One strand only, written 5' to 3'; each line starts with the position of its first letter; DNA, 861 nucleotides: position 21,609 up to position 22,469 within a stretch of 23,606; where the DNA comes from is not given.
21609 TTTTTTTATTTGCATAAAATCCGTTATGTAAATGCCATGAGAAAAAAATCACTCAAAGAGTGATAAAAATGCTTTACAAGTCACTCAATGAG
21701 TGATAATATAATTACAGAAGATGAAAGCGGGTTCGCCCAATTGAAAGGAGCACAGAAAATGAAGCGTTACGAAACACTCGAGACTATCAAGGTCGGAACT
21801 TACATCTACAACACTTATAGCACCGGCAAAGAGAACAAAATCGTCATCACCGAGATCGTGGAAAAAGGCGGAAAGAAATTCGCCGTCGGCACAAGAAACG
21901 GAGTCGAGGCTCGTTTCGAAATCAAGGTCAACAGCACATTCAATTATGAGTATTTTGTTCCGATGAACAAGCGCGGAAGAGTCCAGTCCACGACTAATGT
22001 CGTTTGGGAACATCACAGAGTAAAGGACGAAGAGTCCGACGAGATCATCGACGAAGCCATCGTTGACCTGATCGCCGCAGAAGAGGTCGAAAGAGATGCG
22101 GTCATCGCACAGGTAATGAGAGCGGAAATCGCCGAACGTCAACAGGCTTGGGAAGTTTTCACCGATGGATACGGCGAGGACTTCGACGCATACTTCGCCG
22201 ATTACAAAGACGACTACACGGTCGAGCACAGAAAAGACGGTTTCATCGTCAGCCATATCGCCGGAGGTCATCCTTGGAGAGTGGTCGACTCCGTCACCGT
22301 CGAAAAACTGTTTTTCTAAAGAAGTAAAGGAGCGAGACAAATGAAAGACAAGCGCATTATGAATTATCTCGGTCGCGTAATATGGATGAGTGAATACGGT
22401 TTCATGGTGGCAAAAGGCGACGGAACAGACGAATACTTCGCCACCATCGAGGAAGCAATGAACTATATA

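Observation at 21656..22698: Terminator-insulated, operator-controlled cassette after the lysis genes: anti-defence (acr-aca-like) operon architecture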

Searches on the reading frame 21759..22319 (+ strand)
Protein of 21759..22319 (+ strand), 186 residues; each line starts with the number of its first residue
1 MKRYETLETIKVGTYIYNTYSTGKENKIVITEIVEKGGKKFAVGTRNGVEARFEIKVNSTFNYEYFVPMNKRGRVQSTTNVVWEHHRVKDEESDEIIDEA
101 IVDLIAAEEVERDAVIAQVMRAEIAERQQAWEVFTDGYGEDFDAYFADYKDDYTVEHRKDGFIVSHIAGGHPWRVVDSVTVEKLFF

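Call 6: search_protein_families(library=pfam, proteins=[window:21759-22319:+], max_evalue=0.1)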
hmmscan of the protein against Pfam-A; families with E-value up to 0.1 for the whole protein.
window:21759-22319:+ (186 aa): 1 family
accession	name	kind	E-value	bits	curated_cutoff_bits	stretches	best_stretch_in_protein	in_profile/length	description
PF10965.13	DUF2767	-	0.059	13.9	20.7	0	111-132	32-53/67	Protein of unknown function (DUF2767)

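Call 7: search_protein_families(library=phrogs, proteins=[window:21759-22319:+], max_evalue=0.1)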
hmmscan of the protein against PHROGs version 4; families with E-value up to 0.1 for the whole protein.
window:21759-22319:+ (186 aa): 1 family
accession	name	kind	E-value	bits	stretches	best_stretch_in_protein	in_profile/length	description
phrog_23465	-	unknown function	0.014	15.9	1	57-130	111-184/211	-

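Call 9: search_dna_similar(query=window:21759-22319:+, collection=phages, mode=protein, max_evalue=0.01, max_rows=15)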
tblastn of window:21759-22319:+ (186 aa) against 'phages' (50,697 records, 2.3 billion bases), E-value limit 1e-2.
No match.

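Call 10: find_homologous_proteins(query=window:21759-22319:+, max_evalue=0.001)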
Query window:21759-22319:+ (186 aa): 4 proteins with E <= 0.001 among 87 candidates.
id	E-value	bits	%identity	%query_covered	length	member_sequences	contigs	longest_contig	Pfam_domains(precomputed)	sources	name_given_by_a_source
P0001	4.4e-112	390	95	100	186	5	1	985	-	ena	-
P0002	1.8e-40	157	72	56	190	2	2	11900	-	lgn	-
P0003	1.3e-39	154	78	51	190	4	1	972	-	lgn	-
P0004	6.1e-39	152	78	51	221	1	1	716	-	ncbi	-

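Call 12: find_encoding_contigs(protein=P0002, flank=6000)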
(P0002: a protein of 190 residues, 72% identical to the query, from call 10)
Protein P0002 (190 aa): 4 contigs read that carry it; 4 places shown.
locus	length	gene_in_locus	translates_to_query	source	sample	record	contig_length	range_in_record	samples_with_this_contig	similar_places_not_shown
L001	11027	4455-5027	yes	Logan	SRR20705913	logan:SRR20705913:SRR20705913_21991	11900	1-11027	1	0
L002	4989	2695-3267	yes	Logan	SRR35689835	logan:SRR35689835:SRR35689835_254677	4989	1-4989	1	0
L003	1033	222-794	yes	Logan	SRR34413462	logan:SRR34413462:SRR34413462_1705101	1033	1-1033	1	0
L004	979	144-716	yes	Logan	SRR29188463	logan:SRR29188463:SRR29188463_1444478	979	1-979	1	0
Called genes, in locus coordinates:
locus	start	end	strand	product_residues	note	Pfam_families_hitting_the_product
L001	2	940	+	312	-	?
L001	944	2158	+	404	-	-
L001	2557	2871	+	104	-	-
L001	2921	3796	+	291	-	PF01520:Amidase_3, PF19085:Choline_bind_2 (faint), PF19127:Choline_bind_3 (faint)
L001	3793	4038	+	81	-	-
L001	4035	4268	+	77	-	PF16945:Phage_r1t_holin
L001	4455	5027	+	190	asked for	-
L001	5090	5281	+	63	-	PF13384:HTH_23 (weak), PF13560:HTH_31, PF01381:HTH_3 (weak)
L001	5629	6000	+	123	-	-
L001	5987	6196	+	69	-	-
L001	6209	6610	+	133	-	-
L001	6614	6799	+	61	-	-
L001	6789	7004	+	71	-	PF14090:HTH_39, PF22324:HTH_91 (weak)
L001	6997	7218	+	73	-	-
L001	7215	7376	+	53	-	-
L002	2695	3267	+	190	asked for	-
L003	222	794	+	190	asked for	-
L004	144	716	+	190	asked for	-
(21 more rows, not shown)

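Call 26: search_protein_representatives(alignment_id=A1)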
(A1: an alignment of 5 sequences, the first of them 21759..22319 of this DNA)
Query: 5 sequences, 212 profile positions. Proteins with E-value up to 0.001 (for the whole library): 8; up to 1e-10: 5; up to 1e-30: 3. The best 8 are listed.
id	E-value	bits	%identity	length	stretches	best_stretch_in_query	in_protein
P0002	1.3e-102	358.5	-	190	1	1-197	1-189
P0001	3.3e-89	314.7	-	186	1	1-212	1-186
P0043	7.2e-31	124.1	-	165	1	91-196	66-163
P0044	1.7e-14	70.5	-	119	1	12-135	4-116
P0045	6.1e-11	59.0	-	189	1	144-211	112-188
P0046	1.6e-09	54.4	-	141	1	88-141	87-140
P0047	2.1e-09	54.0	-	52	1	97-143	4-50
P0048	8.5e-05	38.9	-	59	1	100-141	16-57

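Call 41: search_solved_structures(query=A1, max_evalue=10, show_alignments=2)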
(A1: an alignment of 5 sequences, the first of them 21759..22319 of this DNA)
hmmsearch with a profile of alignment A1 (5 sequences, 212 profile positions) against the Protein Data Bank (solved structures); distinct sequences matched with E-value up to 10: 0.

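Call 46: predict_structure(alignment_id=A1)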
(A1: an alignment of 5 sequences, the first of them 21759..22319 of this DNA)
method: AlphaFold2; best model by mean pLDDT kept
length: 186 residues; sequences in the alignment: 5
mean_pLDDT: 49.3   pTM: 0.46
mean pLDDT of the five models: 49.3, 49.2, 47.6, 46.6, 46.2
residues with pLDDT >= 90: 1; 70-90: 43; 50-70: 31; < 50: 111
segments of 3 or more residues with pLDDT < 50: 1-7, 78-80, 87-186
pLDDT, mean of each block of 10 residues (from residue 1): 47 67 66 87 84 76 71 57 49 34 37 37 36 38 36 28 26 29 25
secondary structure, 60 per line:
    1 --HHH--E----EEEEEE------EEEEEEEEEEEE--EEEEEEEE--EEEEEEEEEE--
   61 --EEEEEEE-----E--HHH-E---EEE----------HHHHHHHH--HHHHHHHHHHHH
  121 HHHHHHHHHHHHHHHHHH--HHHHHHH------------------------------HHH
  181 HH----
elements in order: E13-18 E25-36 E39-46 E49-58 E63-69 E86-88 H99-106 H109-138 H141-147 H178-182

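Call 51: fold_search(model_id=the predicted structure, library=pdb)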
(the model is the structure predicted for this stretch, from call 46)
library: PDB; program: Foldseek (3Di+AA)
matches with E <= 10: 659; with E <= 0.001: 0
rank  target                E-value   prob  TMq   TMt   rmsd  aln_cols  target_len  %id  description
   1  3fgb_B                1.8e-01  0.11  0.13  0.08  14.5       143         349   14  Crystal structure of the Q89ZH8_BACTN protein from Bacteroides thetaiotaomicron. Northeast Structural Genomics Consort (released 2008-12-23)
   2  6d0t_B                1.9e-01  0.47  0.22  0.32   4.8        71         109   20  De novo design of a fluorescence-activating beta barrel - BB1 (released 2018-09-19)
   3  6my0_B                3.1e-01  0.80  0.19  0.28   3.5        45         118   11  Structure of 53BP1 Tandem Tudor domains with E1549P and D1550N mutations (released 2019-11-27)
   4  5jk2_A                3.1e-01  0.35  0.22  0.29   8.0       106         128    8  Crystal structure of Treponema pallidum Tp0751 (Pallilysin) (released 2016-10-12)
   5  3lh0_A                3.3e-01  0.82  0.19  0.28   3.5        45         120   11  Crystal structure of the 53BP1 tandem tudor domain in complex with p53K372me2 (released 2010-03-23)
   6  8swj_B                3.3e-01  0.75  0.19  0.27   3.8        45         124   11  Co-crystal structure of 53BP1 tandem Tudor domains in complex with UNC8531 (released 2023-08-02)
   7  7tb5                  3.3e-01  0.47  0.19  0.14   8.6        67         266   13  Structure of P. aeruginosa PA17 CapW (released 2022-01-19)
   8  7qfz_C                3.3e-01  0.21  0.16  0.12  10.2        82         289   13  BrxR, a WYL-domain containing transcriptional regulator (released 2022-05-18)
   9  3oby_B                3.3e-01  0.14  0.19  0.12  20.8       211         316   11  Crystal structure of Archaeoglobus fulgidus Pelota reveals inter-domain structural plasticity (released 2010-09-01)
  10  6vip_A                3.5e-01  0.80  0.19  0.28   3.8        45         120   11  TUDOR DOMAIN OF TUMOR SUPPRESSOR P53BP1 WITH MFP-6008 (released 2020-02-12)
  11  9ckj_F                3.5e-01  0.77  0.19  0.28   3.6        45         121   11  Co-crystal structure of 53BP1 tandem Tudor domains in complex with UNC9512 (released 2024-10-30)
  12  5yzg_Y                3.5e-01  0.13  0.19  0.17  24.3       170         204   11  The Cryo-EM Structure of Human Catalytic Step I Spliceosome (C complex) at 4.1 angstrom resolution (released 2018-08-08)
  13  3fgb_A                3.5e-01  0.08  0.13  0.08  13.9       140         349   14  Crystal structure of the Q89ZH8_BACTN protein from Bacteroides thetaiotaomicron. Northeast Structural Genomics Consort (released 2008-12-23)
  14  4x34_B                3.7e-01  0.77  0.19  0.28   3.9        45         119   11  Crystal structure of the 53BP1 tandem tudor domain in complex with p53K381acK382me2 (released 2015-03-04)
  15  9hag                  4.0e-01  0.51  0.23  0.34   4.7        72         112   10  De novo designed beta barrel fold BBF-14 (released 2024-12-18)
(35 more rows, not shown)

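Call 91: search_protein_families(library=ncbifam, proteins=[window:21759-22319:+], max_evalue=0.05)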
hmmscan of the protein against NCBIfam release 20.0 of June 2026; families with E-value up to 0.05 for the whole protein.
window:21759-22319:+ (186 aa): 0 families

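Call 92: search_protein_families(library=padloc, proteins=[window:21759-22319:+], max_evalue=0.05)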
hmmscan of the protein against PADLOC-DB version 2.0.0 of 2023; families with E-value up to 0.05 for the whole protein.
window:21759-22319:+ (186 aa): 0 families
